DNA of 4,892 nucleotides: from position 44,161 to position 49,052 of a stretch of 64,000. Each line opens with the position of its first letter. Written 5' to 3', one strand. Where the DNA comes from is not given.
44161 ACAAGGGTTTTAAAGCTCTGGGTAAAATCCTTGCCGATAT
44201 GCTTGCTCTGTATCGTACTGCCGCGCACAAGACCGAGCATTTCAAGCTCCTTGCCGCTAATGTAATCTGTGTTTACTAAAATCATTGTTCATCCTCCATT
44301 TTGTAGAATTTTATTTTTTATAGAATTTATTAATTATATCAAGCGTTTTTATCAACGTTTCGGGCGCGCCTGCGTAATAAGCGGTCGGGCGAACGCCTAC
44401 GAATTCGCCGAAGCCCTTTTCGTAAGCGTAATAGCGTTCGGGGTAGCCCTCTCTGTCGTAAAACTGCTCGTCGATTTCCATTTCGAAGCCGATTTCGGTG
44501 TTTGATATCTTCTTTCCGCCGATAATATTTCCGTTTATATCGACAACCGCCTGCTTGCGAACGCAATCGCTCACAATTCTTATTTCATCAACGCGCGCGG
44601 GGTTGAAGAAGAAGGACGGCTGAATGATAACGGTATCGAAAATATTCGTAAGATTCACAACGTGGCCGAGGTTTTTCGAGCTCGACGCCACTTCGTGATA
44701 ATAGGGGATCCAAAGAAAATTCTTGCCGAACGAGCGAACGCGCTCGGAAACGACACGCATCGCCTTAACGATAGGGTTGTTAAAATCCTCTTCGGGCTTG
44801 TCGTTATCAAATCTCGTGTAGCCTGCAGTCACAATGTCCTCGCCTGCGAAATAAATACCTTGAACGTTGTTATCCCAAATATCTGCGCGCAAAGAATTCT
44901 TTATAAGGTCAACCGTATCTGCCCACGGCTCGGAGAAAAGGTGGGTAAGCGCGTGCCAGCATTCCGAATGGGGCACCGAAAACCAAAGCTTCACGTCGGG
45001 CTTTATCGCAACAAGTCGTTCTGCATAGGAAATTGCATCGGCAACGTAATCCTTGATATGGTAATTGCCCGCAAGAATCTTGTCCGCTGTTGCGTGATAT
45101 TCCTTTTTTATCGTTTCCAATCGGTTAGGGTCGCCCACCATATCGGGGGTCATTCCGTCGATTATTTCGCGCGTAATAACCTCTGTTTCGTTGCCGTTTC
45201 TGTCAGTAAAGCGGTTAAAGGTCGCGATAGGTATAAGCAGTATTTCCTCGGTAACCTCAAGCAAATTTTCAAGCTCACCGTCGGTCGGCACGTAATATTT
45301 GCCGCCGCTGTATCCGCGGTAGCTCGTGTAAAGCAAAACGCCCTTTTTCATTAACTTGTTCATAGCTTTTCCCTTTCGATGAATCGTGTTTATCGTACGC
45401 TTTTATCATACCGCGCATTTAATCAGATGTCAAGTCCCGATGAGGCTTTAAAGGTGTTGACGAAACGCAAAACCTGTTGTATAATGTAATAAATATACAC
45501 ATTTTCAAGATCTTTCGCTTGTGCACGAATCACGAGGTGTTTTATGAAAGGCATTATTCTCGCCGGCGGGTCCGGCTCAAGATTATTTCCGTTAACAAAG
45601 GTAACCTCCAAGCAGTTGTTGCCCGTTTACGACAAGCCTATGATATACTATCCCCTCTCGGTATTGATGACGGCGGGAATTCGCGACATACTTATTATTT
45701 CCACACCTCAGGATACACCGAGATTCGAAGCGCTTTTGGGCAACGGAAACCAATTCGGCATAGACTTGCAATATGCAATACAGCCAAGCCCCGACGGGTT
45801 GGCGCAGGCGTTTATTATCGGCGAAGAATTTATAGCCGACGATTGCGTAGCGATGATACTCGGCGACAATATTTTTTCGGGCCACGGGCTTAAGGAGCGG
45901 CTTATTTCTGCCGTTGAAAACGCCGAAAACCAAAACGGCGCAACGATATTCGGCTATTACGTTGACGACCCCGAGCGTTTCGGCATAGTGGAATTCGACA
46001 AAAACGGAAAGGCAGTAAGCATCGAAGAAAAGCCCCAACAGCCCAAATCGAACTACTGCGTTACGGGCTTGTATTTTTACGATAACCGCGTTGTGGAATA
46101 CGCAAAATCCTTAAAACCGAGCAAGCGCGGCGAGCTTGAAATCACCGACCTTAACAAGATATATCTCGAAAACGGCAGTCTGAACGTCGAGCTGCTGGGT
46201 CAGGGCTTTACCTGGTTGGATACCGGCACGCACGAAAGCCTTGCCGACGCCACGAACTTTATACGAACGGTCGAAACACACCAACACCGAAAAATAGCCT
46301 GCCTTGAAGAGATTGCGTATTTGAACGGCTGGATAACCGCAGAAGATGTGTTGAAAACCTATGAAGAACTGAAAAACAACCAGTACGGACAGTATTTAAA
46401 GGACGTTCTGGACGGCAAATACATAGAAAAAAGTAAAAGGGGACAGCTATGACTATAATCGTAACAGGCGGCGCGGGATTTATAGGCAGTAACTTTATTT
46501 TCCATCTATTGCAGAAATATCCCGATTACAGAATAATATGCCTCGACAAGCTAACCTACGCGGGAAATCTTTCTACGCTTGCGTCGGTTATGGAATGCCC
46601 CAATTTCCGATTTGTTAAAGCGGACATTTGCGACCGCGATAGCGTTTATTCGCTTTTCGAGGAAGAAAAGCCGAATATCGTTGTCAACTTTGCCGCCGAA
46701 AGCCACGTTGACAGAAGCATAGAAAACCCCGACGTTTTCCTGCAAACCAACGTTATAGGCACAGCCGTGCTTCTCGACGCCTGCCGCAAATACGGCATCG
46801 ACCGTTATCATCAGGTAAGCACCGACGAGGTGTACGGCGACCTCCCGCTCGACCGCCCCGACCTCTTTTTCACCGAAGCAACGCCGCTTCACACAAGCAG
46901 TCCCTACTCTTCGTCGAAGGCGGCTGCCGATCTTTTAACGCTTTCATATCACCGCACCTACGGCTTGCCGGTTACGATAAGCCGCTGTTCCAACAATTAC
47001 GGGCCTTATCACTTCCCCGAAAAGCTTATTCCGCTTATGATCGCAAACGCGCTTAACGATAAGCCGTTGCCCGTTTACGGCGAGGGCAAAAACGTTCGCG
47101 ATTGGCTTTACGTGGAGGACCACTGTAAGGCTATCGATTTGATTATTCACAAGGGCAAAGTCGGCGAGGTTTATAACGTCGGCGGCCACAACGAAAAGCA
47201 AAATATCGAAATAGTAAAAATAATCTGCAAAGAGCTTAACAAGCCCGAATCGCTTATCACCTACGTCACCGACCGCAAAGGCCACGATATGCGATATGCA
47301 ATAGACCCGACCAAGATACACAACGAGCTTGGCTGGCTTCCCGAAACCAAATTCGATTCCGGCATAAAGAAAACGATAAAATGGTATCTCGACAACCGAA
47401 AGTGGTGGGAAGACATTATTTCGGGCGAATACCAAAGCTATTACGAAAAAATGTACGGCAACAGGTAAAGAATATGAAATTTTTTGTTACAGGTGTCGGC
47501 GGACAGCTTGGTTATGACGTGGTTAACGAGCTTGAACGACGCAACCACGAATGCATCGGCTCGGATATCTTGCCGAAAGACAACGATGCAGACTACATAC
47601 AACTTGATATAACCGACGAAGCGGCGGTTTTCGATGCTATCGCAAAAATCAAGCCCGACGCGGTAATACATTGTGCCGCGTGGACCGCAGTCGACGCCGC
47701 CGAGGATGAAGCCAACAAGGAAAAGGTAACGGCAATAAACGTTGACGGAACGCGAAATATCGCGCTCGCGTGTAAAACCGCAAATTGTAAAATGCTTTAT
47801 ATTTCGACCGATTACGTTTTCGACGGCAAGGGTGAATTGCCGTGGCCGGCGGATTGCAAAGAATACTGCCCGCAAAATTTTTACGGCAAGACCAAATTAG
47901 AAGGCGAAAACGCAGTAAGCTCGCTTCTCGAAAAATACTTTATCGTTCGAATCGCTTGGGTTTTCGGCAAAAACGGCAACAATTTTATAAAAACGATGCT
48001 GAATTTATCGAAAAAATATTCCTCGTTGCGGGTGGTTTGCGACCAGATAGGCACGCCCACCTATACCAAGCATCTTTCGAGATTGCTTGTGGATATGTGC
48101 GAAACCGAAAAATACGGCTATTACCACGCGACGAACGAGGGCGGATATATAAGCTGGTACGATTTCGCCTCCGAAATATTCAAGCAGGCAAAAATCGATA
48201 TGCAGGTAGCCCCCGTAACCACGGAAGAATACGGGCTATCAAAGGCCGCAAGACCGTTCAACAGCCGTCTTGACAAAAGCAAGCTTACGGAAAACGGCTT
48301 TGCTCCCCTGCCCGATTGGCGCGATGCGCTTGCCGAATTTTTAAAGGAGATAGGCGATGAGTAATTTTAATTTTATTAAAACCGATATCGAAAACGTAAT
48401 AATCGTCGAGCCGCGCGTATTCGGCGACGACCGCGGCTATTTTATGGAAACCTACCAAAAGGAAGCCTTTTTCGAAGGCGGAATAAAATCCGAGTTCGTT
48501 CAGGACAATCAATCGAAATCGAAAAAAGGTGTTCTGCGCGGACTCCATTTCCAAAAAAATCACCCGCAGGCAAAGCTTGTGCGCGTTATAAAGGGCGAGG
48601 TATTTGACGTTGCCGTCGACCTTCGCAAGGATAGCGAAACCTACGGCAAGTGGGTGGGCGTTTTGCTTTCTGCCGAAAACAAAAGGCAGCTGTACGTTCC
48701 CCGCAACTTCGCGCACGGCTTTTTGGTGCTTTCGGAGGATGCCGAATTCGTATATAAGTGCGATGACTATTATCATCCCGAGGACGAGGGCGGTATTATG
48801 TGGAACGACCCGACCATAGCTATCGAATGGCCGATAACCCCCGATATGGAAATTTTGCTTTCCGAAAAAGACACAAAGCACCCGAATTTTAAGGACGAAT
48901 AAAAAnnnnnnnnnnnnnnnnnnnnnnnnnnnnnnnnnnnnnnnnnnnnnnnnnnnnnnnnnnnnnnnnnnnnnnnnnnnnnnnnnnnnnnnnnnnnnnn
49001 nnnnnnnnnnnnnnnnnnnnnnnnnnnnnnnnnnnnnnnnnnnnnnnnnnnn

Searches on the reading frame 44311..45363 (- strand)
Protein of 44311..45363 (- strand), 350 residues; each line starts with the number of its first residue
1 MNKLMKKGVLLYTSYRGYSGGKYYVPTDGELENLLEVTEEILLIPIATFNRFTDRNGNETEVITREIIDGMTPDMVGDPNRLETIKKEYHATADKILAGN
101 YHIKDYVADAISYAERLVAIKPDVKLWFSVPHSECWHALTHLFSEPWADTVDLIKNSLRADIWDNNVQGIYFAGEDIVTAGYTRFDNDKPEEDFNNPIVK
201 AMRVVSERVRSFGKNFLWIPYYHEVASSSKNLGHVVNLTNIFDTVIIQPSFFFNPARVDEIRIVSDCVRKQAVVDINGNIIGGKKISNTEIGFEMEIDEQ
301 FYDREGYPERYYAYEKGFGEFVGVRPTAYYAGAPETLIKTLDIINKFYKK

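Call 68: search_protein_families(library=pfam, proteins=[window:44311-45363:-], max_evalue=0.0001)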
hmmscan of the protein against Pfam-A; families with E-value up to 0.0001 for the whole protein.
window:44311-45363:- (350 aa): 1 family
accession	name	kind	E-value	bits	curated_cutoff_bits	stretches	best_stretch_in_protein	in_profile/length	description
PF16147.10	DUF4855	-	9.4e-08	32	27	1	202-338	181-294/313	Domain of unknown function (DUF4855)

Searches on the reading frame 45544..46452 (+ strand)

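Call 68: search_protein_families(library=pfam, proteins=[window:45544-46452:+], max_evalue=0.0001)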
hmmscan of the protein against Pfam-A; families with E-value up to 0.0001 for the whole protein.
window:45544-46452:+ (302 aa): 2 families
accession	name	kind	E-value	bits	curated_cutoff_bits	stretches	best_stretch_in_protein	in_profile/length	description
PF00483.29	NTP_transferase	-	7.6e-76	255.4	21.2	1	2-241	1-243/245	Nucleotidyl transferase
PF12804.13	NTP_transf_3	-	4.7e-09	37.1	27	1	3-129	1-116/160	MobA-like NTP transferase domain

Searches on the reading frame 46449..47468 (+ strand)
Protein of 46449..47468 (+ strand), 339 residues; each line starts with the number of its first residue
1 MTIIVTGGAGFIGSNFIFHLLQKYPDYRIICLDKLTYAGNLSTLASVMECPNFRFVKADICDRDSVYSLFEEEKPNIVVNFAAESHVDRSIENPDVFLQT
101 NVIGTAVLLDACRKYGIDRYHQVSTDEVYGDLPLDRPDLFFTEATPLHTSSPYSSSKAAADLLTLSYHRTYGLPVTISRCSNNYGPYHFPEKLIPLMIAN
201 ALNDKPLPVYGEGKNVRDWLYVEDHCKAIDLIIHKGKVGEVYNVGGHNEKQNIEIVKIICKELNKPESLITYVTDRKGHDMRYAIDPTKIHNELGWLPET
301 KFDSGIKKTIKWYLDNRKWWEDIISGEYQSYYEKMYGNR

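Call 68: search_protein_families(library=pfam, proteins=[window:46449-47468:+], max_evalue=0.0001)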
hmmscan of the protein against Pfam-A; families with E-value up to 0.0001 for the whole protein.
window:46449-47468:+ (339 aa): 6 families
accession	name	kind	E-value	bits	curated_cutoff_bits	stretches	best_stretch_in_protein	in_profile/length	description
PF16363.11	GDP_Man_Dehyd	-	9.7e-91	305.1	27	1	4-309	1-332/332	GDP-mannose 4,6 dehydratase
PF01370.27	Epimerase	-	4.4e-72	242.8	20.9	1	3-245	1-240/240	NAD dependent epimerase/dehydratase family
PF01073.25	3Beta_HSD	-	1.2e-16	61.1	22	1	4-227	1-223/280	3-beta hydroxysteroid dehydrogenase/isomerase family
PF02719.21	Polysacc_synt_2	-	2.8e-15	56.7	20.2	1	3-127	1-130/293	Polysaccharide biosynthesis protein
PF07993.18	NAD_binding_4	-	9e-14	51.7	20.1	1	74-182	88-206/258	Male sterility protein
PF04321.23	RmlD_sub_bind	-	3.3e-13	49.8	27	1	1-209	1-175/287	RmlD substrate binding domain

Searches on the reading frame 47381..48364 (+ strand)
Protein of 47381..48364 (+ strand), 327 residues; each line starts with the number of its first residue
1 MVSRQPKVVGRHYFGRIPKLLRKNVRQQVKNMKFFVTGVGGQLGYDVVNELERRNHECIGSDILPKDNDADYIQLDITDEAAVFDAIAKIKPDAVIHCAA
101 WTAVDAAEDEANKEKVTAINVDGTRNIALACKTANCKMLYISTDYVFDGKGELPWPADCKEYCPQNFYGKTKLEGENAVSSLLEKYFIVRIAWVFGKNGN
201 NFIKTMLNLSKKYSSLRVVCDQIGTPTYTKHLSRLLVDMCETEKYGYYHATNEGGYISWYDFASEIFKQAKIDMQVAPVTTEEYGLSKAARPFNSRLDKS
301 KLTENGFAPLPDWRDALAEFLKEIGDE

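Call 68: search_protein_families(library=pfam, proteins=[window:47381-48364:+], max_evalue=0.0001)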
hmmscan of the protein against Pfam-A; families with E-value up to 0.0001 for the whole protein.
window:47381-48364:+ (327 aa): 6 families
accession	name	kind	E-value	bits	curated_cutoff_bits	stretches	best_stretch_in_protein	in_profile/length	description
PF04321.23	RmlD_sub_bind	-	1.4e-89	300.4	27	1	32-323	1-284/287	RmlD substrate binding domain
PF01370.27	Epimerase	-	4.1e-25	89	20.9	1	35-206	2-185/240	NAD dependent epimerase/dehydratase family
PF16363.11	GDP_Man_Dehyd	-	1.4e-14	54.8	27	1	36-189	2-174/332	GDP-mannose 4,6 dehydratase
PF01073.25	3Beta_HSD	-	2.6e-10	40.3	22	1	37-221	3-209/280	3-beta hydroxysteroid dehydrogenase/isomerase family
PF02719.21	Polysacc_synt_2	-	1.3e-08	34.8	20.2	1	75-146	61-131/293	Polysaccharide biosynthesis protein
PF07993.18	NAD_binding_4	-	2.5e-08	33.9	20.1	1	93-200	90-213/258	Male sterility protein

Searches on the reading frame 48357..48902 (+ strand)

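Call 68: search_protein_families(library=pfam, proteins=[window:48357-48902:+], max_evalue=0.0001)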
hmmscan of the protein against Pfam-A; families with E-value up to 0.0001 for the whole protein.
window:48357-48902:+ (181 aa): 1 family
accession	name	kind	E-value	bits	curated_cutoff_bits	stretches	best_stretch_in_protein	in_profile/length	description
PF00908.23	dTDP_sugar_isom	-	3.6e-78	261.5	27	1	8-180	1-168/168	dTDP-4-dehydrorhamnose 3,5-epimerase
